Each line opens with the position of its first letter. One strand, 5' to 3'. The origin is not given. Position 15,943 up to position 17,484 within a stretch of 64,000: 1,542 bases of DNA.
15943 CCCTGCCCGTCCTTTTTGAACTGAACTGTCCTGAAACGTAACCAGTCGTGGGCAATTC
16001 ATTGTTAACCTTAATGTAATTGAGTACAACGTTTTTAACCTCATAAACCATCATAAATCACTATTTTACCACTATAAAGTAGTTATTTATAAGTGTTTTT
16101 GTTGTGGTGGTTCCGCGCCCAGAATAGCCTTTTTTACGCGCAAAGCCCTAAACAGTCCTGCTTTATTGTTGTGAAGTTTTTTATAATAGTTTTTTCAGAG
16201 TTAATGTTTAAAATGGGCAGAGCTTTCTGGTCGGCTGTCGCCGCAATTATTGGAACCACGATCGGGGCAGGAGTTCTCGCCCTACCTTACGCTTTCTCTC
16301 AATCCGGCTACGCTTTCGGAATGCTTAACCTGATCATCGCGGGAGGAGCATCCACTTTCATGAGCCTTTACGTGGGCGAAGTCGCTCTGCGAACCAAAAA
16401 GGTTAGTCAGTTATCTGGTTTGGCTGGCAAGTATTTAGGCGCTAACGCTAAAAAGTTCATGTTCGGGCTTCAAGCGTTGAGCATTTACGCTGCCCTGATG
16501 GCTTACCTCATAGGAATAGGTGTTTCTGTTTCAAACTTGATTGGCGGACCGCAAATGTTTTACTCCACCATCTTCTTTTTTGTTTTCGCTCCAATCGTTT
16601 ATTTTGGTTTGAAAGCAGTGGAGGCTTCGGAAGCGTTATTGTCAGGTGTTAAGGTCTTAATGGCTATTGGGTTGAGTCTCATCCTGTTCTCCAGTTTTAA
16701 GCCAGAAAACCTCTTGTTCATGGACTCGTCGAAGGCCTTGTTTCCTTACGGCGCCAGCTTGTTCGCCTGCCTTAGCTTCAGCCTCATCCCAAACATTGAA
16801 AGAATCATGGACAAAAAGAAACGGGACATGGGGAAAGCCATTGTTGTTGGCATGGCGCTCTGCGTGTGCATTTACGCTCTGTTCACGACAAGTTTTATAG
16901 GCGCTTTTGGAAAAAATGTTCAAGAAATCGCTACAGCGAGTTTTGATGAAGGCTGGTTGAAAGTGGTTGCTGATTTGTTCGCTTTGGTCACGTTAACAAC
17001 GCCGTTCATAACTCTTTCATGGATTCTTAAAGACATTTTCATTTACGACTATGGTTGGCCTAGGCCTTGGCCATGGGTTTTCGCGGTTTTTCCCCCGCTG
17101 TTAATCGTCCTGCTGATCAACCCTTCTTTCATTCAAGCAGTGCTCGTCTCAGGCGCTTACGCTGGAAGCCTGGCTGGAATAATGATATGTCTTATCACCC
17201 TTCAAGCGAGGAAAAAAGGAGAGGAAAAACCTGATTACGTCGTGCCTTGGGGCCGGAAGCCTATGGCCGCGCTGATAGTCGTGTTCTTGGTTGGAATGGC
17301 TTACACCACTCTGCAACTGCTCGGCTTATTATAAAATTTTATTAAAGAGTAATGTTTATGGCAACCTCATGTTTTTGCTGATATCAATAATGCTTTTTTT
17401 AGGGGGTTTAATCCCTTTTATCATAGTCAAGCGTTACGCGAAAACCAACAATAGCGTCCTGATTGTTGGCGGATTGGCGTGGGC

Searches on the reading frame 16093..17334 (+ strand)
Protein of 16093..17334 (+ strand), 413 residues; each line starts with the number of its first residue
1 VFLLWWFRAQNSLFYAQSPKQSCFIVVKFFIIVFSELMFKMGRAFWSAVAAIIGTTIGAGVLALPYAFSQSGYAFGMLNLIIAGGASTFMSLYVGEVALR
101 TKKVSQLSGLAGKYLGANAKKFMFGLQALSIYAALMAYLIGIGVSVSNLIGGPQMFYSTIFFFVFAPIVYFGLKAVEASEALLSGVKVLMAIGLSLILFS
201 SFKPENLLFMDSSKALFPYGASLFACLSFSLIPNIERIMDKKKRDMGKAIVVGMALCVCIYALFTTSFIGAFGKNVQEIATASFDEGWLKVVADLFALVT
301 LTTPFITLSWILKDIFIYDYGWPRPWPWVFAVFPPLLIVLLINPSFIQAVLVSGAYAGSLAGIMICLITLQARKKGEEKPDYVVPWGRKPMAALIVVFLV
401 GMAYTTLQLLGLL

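Call 56: search_protein_families(library=pfam, proteins=[window:16093-17334:+], max_evalue=0.01)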
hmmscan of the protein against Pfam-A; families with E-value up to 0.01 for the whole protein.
window:16093-17334:+ (413 aa): 2 families
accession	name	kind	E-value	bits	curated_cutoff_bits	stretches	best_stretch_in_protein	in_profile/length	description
PF03222.19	Trp_Tyr_perm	-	4.3e-28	99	22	1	43-402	3-389/393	Tryptophan/tyrosine permease family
PF01490.24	Aa_trans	-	1.4e-15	57.3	25.6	1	44-303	4-286/410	Transmembrane amino acid transporter protein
